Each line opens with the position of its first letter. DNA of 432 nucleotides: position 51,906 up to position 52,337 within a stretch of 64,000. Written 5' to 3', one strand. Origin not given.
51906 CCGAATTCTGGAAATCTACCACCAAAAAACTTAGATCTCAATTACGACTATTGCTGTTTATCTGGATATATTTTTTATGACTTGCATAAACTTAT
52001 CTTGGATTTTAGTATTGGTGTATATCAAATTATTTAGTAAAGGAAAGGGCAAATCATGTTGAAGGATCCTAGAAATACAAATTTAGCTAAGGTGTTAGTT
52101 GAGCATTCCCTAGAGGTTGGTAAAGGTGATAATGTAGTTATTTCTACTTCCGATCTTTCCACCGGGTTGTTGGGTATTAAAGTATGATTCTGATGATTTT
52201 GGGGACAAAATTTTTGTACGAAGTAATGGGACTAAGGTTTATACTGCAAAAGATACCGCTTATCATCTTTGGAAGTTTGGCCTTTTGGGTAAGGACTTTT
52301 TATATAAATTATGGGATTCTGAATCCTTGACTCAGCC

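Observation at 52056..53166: argS reduced to a chimeric, frameshifted remnant (aminopeptidase N-terminus :: ArgRS C-terminal half)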

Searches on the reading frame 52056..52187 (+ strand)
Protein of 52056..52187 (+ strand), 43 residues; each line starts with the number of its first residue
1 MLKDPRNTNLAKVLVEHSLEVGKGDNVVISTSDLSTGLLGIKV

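Call 4: search_protein_families(library=pfam, proteins=[window:52056-52187:+], max_evalue=1)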
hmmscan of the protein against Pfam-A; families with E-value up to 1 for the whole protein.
window:52056-52187:+ (43 aa): 1 family
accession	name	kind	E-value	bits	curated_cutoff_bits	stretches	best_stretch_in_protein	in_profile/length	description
PF02073.20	Peptidase_M29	-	0.089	12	27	1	6-33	4-31/406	Thermophilic metalloprotease (M29)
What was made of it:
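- On Peptidase M29 (PF02073): 12 bits against 27, E 0.089 (call 4). The head ORF ends after 43 codons, and only profile positions 4-31 of 406 are touched (call 4).
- Tried and rejected: Pfam gave M29 at E 0.089 (call 4).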

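Call 14: find_homologous_proteins(query=window:52056-52184:+, max_evalue=10)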
Query seq(43 aa): no candidate shares three 5-residue words with the query. No homologue found.
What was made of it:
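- Tried and rejected: The word-indexed 5.8-billion protein search found no candidates (call 14).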

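Call 16: search_protein_families(library=ncbifam, proteins=[window:52056-52184:+], max_evalue=10)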
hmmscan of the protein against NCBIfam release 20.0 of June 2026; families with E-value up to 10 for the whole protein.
seq(43 aa): 0 families

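Call 20: search_protein_representatives(protein=window:52056-52184:+)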
Query: 43 residues. Proteins with E-value up to 0.001 (for the whole library): 2; up to 1e-10: 1; up to 1e-30: 0. The best 2 are listed.
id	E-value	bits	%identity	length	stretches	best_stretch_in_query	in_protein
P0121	1.4e-12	61.1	40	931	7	4-30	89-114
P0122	3.5e-05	38.6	41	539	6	4-30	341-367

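Call 22: search_solved_structures(query=window:52056-52184:+, max_evalue=10, show_alignments=5)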
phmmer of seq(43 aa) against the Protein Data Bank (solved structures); distinct sequences matched with E-value up to 10: 2.
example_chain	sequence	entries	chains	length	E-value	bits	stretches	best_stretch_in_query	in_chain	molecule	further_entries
7udk_A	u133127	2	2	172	0.00015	24.5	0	11-28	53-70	Designed helical repeat protein (DHR) RPB_LRP2_R4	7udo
8ga7_A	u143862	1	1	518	0.044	16.9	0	14-35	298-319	THR5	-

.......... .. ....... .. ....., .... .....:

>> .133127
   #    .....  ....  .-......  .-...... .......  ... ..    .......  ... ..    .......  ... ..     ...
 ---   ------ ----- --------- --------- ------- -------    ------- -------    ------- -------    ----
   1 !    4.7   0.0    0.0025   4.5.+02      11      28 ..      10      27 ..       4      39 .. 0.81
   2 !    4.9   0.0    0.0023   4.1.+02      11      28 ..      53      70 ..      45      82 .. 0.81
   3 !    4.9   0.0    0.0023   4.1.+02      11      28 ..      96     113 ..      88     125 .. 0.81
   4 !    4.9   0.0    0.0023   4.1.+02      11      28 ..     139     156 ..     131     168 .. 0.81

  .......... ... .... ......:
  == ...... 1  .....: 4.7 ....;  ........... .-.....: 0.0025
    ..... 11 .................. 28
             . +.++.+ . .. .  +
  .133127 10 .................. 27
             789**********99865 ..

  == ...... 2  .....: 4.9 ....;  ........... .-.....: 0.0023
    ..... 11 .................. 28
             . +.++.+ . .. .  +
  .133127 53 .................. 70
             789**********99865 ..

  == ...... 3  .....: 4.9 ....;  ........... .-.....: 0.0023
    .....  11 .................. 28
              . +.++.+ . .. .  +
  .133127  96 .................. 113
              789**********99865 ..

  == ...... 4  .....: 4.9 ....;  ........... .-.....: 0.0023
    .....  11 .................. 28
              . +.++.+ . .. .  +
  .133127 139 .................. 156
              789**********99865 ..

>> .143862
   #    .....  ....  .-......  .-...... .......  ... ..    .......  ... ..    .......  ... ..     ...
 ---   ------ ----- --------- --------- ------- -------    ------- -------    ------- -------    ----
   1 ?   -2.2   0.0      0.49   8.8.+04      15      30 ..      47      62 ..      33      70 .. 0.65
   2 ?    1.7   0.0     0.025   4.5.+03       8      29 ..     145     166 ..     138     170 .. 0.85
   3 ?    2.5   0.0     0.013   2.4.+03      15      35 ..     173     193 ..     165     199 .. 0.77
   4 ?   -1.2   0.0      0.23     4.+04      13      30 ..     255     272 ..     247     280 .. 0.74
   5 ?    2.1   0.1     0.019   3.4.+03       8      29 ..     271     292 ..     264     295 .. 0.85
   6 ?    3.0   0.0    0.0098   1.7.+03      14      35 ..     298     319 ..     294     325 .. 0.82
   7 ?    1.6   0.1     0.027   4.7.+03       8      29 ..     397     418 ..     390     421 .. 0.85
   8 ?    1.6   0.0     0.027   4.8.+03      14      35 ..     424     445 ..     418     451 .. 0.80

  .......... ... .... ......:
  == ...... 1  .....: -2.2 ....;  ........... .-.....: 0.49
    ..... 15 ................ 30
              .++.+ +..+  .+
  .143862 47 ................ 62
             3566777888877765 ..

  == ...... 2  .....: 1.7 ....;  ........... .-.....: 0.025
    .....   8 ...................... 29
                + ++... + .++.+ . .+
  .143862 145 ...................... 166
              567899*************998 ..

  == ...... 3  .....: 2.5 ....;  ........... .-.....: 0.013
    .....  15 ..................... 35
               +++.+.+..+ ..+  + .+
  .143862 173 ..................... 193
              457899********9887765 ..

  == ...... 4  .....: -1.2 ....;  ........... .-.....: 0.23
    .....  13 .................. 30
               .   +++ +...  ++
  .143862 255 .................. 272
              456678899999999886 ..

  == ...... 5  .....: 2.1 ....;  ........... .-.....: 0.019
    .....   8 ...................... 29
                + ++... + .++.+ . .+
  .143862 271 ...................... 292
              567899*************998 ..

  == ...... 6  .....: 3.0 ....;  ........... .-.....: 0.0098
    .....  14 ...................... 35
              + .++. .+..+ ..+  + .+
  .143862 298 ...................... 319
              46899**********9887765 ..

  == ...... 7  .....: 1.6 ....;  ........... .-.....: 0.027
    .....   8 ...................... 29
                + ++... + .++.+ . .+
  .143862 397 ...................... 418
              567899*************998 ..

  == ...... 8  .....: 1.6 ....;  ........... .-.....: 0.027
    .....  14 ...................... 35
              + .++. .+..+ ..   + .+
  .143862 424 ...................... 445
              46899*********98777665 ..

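Call 43: search_protein_families(library=pfam, proteins=[window:52056-52166:+], max_evalue=1)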
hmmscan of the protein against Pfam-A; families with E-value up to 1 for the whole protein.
seq(37 aa): 1 family
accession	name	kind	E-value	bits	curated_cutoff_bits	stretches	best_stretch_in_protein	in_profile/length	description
PF02073.20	Peptidase_M29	-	0.091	12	27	1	6-32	4-30/406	Thermophilic metalloprotease (M29)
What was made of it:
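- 52056..52163 (+): Gene head: ATG plus 36 codons in frame 0 (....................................). It is real coding sequence of unidentified origin, either argS's own N-terminus or the start of another gene. M29 E 0.089 (calls 4, 43).
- The match is positionally sensible, N-terminus to N-terminus: profile positions 4-31, query residues 6-33, E 0.089 (calls 4, 43).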
